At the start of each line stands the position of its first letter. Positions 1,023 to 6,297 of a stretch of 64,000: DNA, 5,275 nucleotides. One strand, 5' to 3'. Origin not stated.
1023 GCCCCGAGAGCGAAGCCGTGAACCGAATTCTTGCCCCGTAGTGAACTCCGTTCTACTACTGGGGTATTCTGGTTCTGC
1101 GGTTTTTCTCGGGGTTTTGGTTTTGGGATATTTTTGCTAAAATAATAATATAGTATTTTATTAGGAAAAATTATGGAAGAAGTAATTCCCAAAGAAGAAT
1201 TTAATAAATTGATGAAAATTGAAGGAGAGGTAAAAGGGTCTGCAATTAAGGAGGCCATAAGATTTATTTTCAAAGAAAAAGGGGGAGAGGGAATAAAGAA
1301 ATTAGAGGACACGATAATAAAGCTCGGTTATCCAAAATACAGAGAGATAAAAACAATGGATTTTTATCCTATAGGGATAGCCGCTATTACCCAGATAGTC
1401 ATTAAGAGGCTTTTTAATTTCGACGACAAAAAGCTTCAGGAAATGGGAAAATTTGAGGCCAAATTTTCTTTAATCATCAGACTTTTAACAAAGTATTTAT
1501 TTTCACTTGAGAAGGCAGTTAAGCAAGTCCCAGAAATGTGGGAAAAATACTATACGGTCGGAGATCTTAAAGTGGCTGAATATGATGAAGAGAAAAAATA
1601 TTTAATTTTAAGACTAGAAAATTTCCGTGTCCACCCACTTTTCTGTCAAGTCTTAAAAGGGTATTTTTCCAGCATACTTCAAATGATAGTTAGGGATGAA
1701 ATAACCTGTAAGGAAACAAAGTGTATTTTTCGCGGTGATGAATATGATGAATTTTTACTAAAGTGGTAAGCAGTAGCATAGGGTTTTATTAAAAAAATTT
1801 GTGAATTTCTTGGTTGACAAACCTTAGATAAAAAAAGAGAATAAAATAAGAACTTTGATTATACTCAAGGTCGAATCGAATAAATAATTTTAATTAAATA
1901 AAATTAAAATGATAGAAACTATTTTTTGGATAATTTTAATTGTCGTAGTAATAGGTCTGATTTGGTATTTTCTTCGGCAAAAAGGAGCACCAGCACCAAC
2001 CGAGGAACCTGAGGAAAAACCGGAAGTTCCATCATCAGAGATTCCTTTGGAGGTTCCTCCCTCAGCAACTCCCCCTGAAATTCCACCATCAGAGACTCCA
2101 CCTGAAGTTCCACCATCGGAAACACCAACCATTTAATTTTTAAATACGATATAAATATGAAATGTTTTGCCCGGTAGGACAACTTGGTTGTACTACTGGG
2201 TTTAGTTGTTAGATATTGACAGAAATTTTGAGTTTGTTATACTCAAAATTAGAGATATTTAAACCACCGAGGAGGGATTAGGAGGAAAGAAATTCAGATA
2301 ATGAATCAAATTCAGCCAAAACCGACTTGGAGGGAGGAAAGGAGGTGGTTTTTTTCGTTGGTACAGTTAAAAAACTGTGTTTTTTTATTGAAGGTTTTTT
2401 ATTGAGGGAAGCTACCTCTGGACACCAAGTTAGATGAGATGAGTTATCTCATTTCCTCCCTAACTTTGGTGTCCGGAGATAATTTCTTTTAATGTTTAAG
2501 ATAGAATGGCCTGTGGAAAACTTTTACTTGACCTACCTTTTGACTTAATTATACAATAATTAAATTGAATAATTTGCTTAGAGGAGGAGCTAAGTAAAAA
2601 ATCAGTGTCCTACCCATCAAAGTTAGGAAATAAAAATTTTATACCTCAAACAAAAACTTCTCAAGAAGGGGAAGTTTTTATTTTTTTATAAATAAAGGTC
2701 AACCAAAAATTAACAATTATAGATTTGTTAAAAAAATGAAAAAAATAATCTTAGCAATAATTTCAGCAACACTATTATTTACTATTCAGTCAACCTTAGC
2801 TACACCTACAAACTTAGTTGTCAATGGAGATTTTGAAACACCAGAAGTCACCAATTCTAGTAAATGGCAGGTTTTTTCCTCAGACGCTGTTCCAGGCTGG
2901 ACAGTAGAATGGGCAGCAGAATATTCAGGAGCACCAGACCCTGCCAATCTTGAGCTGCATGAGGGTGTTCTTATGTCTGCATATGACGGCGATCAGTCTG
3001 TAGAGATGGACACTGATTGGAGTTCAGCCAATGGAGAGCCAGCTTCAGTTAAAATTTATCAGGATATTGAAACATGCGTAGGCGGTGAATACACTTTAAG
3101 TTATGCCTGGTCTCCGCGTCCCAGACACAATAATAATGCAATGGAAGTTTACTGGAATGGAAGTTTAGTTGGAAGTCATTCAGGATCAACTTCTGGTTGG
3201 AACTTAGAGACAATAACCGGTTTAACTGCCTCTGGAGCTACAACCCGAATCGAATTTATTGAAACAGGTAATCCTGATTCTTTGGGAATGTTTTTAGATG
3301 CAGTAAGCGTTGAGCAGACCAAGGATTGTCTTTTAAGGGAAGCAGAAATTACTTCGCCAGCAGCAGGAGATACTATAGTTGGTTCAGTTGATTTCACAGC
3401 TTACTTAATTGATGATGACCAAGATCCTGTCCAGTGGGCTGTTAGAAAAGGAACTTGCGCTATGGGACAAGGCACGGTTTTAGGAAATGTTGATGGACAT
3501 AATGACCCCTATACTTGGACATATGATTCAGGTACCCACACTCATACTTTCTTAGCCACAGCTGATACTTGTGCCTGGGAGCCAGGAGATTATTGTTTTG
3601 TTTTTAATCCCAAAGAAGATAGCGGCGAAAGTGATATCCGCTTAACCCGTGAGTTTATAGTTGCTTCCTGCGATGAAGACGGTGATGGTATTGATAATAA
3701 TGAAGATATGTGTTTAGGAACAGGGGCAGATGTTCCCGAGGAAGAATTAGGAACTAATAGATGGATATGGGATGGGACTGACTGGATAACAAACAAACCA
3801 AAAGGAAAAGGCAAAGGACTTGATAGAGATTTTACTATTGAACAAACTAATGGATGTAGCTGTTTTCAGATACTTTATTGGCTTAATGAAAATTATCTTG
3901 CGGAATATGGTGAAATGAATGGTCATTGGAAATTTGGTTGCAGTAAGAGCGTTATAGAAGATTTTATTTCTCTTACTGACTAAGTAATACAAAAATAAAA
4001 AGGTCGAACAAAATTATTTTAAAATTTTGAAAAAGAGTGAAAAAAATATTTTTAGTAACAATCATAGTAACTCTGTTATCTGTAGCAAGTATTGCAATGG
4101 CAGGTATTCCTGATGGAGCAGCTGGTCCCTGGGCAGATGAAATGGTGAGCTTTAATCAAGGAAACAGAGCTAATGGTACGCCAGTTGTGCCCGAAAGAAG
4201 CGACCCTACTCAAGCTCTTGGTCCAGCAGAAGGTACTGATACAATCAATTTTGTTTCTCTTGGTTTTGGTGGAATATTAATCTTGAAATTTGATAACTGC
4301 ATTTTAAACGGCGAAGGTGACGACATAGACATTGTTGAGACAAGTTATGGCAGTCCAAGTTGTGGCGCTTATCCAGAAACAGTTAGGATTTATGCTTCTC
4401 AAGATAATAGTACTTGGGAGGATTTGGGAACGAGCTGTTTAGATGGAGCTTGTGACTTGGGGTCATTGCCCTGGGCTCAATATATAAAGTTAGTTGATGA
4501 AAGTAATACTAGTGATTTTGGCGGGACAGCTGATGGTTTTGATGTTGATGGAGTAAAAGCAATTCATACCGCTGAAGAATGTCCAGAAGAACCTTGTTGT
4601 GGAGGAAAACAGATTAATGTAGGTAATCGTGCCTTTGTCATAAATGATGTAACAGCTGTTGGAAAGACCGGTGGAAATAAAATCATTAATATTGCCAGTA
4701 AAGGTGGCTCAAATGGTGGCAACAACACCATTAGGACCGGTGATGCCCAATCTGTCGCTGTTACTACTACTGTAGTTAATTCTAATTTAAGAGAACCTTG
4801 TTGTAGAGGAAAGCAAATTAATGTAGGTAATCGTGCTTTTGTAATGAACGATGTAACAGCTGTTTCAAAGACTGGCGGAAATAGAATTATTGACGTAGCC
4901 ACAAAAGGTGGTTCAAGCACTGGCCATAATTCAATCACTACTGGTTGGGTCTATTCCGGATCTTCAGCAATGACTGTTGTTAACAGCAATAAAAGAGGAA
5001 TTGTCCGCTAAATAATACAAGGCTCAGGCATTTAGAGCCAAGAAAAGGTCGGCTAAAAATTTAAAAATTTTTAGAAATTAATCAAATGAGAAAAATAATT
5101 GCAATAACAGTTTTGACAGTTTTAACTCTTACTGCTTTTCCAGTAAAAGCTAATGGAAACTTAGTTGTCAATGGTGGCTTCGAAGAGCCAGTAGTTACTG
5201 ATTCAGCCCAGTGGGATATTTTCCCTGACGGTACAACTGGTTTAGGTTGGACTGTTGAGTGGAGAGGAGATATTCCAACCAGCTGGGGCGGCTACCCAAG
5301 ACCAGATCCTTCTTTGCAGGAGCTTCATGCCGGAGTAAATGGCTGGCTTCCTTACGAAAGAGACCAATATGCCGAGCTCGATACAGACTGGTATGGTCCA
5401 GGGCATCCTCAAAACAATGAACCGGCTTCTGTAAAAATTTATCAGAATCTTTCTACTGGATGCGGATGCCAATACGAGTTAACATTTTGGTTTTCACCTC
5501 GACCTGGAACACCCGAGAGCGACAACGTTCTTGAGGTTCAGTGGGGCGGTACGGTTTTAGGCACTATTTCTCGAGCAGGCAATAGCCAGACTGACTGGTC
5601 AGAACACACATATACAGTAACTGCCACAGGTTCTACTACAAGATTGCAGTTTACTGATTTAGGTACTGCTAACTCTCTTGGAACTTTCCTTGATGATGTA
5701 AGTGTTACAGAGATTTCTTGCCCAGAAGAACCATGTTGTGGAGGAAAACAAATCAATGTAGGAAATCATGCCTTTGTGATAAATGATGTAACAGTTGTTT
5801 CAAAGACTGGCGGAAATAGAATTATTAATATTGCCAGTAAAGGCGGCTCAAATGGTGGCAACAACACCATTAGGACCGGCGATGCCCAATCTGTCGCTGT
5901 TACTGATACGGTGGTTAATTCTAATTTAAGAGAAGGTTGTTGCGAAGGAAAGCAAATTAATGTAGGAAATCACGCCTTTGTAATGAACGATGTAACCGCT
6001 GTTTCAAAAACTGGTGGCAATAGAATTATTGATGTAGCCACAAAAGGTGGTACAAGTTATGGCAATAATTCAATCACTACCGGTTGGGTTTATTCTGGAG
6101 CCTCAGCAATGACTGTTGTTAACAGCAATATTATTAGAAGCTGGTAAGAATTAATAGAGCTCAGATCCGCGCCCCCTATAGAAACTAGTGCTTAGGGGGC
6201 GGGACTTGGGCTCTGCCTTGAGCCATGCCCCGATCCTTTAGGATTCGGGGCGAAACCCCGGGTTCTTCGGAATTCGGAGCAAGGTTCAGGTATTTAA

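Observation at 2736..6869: Secreted paralog set sharing a Cys-Cys-initiated Asn/Gly-rich module: possible fibre or amyloid-like assembly system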

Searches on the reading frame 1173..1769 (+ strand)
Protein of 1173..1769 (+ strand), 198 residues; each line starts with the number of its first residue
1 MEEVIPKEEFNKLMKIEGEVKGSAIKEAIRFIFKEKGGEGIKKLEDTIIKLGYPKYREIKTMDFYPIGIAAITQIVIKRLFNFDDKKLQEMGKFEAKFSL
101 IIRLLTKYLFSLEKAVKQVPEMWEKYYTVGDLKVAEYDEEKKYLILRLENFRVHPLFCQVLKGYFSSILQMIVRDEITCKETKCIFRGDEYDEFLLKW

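Call 72: search_protein_families(library=pfam, proteins=[window:1173-1769:+], max_evalue=0.001)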
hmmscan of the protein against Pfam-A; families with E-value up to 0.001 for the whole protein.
window:1173-1769:+ (198 aa): 1 family
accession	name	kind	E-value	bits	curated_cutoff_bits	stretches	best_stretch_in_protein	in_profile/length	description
PF02830.23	V4R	-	0.00028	21.3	31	1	158-196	22-60/62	V4R domain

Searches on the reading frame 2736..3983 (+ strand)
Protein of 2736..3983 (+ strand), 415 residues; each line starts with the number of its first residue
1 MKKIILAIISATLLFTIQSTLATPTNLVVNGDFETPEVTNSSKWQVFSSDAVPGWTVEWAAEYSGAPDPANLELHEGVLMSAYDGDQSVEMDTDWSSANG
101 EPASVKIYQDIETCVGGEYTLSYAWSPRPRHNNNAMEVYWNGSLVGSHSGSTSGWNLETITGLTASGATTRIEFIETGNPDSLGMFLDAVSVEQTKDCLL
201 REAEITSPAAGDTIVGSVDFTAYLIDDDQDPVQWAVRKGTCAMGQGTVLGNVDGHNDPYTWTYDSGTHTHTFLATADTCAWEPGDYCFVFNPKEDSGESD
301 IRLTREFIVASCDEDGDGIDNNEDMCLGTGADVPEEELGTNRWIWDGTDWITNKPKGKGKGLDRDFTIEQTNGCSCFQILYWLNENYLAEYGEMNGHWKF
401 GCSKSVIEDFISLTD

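Call 3: search_protein_families(library=pfam, proteins=[window:2736-3983:+], max_evalue=1)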
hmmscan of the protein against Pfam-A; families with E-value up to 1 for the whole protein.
window:2736-3983:+ (415 aa): 1 family
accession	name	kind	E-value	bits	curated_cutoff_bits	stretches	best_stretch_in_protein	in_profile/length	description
PF04862.18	DUF642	-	9.6e-07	29.1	27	1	27-192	2-156/157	Protein of unknown function (DUF642)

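Call 4: search_protein_families(library=ncbifam, proteins=[window:2736-3983:+], max_evalue=1)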
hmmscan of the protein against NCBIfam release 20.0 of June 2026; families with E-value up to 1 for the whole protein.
window:2736-3983:+ (415 aa): 5 families
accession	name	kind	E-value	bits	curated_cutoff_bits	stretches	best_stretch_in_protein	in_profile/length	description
TIGR04362.1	choice_anch_C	subfamily_domain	2.6e-13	50.5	120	1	26-192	1-157/157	choice-of-anchor C family protein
NF012221.1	MARTX_Nterm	equivalog_domain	1.5e-10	38.9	700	1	23-193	1458-1599/1910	MARTX multifunctional-autoprocessing repeats-in-toxin holotoxin RtxA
NF049848.1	tail_join_FII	equivalog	0.029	14.3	25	1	178-215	33-70/93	head-tail joining protein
NF033659.0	Shiga_Stx1B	exception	0.089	13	175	0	1-28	1-26/89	Shiga toxin Stx1 subunit B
NF041698.1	Shig_StxB_1c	exception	0.17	12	201.2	0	209-228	20-38/89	Shiga toxin Stx1c subunit B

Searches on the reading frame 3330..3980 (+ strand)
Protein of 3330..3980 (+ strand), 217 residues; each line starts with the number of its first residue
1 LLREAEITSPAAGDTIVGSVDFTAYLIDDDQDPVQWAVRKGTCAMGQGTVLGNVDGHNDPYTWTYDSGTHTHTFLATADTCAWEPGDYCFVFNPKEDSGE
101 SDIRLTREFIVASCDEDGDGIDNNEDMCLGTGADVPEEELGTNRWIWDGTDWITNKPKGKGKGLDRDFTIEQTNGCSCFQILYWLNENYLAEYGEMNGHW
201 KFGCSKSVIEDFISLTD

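Call 67: search_solved_structures(query=window:3330-3980:+, max_evalue=10)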
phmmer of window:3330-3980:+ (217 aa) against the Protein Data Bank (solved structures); distinct sequences matched with E-value up to 10: 1.
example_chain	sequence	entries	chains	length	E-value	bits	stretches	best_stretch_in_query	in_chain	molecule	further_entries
8i9p_CJ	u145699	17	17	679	0.27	13.8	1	100-151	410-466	Pescadillo homolog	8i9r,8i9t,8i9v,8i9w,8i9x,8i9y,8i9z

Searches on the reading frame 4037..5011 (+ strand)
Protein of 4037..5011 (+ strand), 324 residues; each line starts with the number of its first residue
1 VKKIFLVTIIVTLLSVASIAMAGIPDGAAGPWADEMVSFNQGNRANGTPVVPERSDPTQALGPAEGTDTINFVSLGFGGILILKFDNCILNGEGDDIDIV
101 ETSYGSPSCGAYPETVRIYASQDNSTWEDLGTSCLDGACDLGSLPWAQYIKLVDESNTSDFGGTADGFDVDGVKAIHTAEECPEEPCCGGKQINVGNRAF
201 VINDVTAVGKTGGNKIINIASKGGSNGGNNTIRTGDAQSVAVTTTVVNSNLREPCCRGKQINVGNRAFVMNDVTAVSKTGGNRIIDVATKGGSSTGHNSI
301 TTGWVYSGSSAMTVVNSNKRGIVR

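Call 3: search_protein_families(library=pfam, proteins=[window:4037-5011:+], max_evalue=1)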
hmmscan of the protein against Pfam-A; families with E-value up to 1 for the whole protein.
window:4037-5011:+ (324 aa): 2 families
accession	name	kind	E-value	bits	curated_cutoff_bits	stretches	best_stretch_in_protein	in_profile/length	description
PF00754.31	F5_F8_type_C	-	0.05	14.2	28.2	1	97-132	47-82/127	F5/8 type C domain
PF22354.1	Eas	-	0.59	10.8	27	0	185-205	52-72/74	Hydrophobin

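Call 4: search_protein_families(library=ncbifam, proteins=[window:4037-5011:+], max_evalue=1)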
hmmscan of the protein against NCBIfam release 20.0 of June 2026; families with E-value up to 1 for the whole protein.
window:4037-5011:+ (324 aa): 0 families

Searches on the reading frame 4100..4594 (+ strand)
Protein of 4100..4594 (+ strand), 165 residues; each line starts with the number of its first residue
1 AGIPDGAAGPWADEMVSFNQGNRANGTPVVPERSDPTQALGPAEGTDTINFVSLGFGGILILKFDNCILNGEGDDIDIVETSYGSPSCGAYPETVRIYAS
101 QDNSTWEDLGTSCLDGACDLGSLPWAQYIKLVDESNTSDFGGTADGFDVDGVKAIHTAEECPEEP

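Call 66: search_solved_structures(query=window:4100-4594:+, max_evalue=10)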
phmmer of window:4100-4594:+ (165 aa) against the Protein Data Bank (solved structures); distinct sequences matched with E-value up to 10: 0.

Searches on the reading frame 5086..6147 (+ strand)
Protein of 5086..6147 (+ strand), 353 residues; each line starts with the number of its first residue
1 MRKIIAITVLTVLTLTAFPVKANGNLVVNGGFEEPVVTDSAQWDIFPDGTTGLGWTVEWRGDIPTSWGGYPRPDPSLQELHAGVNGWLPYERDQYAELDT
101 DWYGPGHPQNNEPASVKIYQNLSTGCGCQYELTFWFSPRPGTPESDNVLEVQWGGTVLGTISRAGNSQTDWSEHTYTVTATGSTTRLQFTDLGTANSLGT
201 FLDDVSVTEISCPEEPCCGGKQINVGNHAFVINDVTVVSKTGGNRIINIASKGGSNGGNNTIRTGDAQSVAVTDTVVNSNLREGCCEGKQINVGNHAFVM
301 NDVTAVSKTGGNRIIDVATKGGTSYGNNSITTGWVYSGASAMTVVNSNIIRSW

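Call 3: search_protein_families(library=pfam, proteins=[window:5086-6147:+], max_evalue=1)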
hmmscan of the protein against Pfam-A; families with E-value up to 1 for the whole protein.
window:5086-6147:+ (353 aa): 3 families
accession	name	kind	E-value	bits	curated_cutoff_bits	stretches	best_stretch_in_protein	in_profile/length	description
PF04862.18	DUF642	-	8.9e-05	22.8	27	1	117-207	67-156/157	Protein of unknown function (DUF642)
PF00629.30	MAM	-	0.0029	17.9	26.4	1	128-213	74-158/158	MAM domain, meprin/A5/mu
PF22354.1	Eas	-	0.38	11.4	27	0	212-235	48-72/74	Hydrophobin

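Call 4: search_protein_families(library=ncbifam, proteins=[window:5086-6147:+], max_evalue=1)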
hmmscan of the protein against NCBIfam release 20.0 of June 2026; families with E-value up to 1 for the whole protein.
window:5086-6147:+ (353 aa): 1 family
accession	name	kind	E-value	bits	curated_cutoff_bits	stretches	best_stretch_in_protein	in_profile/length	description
TIGR04362.1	choice_anch_C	subfamily_domain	3.7e-13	50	120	1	113-207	60-157/157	choice-of-anchor C family protein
